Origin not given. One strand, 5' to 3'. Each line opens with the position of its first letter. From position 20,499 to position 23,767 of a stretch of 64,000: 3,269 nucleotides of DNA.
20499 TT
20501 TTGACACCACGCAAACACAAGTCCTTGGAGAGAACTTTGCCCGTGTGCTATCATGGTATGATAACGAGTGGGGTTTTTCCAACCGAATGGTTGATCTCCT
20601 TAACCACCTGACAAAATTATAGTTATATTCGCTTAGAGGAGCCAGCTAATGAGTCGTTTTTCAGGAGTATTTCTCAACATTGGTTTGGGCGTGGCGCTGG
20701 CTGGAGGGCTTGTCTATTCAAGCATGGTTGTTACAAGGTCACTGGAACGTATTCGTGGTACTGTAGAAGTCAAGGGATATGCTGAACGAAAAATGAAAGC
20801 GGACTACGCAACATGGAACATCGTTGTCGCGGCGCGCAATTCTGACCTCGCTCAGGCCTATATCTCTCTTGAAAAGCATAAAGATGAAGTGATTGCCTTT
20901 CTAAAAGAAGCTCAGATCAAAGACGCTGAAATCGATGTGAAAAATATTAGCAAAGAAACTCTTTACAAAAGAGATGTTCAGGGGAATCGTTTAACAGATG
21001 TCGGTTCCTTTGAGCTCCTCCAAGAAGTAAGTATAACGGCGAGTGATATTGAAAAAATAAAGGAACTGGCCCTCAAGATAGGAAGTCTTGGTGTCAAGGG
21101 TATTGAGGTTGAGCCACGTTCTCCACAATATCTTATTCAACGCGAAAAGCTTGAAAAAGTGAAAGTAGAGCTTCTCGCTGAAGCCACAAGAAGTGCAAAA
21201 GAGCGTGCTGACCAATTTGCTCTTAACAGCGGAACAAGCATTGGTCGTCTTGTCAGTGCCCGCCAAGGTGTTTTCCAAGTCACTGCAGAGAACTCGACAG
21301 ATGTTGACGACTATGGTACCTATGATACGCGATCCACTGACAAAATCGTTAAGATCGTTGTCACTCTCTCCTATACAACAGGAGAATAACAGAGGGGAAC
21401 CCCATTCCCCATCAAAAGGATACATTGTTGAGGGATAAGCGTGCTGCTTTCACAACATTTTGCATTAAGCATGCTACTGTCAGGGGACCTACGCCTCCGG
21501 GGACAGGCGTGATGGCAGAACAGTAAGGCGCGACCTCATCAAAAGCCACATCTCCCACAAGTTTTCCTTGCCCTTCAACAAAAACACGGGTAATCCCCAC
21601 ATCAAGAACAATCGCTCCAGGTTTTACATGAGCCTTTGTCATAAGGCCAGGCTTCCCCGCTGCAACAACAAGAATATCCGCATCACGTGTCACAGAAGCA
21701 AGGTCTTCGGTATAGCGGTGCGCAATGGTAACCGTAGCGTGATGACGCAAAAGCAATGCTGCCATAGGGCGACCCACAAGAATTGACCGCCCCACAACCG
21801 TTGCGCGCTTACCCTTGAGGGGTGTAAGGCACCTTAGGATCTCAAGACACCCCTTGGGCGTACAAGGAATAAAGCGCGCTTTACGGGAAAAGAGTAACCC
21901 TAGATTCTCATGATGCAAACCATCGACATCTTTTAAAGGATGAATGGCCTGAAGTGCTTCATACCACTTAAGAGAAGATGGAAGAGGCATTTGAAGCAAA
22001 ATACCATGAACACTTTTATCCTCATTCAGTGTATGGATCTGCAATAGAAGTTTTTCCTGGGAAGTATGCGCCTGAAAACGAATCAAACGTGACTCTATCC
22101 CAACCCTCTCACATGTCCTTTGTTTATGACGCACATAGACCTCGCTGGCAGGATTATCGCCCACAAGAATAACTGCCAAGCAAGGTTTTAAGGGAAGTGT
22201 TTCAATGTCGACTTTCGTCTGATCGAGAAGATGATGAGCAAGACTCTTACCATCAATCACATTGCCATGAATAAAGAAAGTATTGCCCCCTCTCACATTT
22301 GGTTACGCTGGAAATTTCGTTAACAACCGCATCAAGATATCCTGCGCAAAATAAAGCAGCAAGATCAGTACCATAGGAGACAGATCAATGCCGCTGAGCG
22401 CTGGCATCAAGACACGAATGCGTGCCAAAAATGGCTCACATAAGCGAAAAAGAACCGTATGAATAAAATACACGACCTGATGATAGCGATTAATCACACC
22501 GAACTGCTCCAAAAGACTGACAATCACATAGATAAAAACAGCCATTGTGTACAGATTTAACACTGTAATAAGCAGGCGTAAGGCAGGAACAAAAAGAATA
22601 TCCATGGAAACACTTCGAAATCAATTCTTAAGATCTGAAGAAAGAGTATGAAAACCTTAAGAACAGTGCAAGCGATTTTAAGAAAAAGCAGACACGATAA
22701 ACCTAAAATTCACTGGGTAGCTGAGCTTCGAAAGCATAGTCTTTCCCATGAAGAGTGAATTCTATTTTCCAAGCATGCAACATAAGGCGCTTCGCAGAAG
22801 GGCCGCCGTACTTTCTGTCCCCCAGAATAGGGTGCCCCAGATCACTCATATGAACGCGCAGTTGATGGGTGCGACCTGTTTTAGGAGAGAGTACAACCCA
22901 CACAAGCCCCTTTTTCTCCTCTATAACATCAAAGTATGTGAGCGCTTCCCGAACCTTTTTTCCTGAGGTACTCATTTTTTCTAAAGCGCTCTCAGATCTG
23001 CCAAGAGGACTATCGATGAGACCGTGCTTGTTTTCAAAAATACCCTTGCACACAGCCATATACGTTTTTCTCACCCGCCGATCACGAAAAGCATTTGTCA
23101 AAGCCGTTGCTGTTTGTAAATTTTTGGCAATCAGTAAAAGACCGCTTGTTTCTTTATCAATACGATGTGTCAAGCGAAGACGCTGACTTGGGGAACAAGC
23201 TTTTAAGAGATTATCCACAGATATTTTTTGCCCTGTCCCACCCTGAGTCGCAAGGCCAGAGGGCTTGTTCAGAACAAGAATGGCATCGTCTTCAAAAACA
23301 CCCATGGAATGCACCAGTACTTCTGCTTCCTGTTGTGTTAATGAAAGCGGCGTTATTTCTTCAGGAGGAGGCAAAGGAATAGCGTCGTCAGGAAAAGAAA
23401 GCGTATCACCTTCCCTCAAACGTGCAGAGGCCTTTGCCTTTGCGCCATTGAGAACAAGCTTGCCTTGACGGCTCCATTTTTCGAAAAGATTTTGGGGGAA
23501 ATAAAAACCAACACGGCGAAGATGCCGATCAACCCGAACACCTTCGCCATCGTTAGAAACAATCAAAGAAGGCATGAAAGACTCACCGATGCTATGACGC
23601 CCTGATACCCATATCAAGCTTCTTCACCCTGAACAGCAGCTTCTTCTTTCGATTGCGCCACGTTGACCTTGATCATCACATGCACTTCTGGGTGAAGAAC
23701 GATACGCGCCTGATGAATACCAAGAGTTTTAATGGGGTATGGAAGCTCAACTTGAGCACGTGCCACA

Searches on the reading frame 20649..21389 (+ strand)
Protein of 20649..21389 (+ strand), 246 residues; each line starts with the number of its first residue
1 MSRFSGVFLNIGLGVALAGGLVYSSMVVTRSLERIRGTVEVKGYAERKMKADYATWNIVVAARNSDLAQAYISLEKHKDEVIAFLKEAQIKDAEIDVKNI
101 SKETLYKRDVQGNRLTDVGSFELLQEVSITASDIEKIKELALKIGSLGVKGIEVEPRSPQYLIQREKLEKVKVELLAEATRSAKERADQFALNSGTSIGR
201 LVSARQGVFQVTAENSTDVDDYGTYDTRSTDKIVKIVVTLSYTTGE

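Call 70: search_protein_families(library=pfam, proteins=[window:20649-21389:+], max_evalue=0.0001)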
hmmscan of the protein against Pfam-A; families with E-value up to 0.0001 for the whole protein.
window:20649-21389:+ (246 aa): 1 family
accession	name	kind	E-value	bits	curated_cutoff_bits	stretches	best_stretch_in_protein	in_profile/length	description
PF04402.19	SIMPL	-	3.2e-22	80.2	25.2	1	39-206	1-160/205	Protein of unknown function (DUF541)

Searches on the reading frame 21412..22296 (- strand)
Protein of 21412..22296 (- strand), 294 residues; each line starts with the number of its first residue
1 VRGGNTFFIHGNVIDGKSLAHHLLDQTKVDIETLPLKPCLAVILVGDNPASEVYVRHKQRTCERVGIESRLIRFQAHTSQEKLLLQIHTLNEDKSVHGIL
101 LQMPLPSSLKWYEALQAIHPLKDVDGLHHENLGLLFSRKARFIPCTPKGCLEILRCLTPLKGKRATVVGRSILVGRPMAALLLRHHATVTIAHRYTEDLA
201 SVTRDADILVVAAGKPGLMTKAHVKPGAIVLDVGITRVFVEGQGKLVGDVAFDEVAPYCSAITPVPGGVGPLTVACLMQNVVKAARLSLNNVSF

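Call 70: search_protein_families(library=pfam, proteins=[window:21412-22296:-], max_evalue=0.0001)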
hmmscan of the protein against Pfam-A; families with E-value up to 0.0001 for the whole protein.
window:21412-22296:- (294 aa): 2 families
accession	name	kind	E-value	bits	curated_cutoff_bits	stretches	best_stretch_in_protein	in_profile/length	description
PF02882.25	THF_DHG_CYH_C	-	1.6e-61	206.8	27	1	128-286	1-157/160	Tetrahydrofolate dehydrogenase/cyclohydrolase, NAD(P)-binding domain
PF00763.28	THF_DHG_CYH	-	8.2e-37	126.4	32.8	1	14-125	1-115/115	Tetrahydrofolate dehydrogenase/cyclohydrolase, catalytic domain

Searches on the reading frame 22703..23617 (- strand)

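Call 70: search_protein_families(library=pfam, proteins=[window:22703-23617:-], max_evalue=0.0001)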
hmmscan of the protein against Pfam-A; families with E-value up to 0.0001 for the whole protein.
window:22703-23617:- (304 aa): 1 family
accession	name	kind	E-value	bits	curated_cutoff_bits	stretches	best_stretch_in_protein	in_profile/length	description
PF00849.27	PseudoU_synth_2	-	1.4e-33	116.7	26.8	1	113-258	2-151/152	RNA pseudouridylate synthase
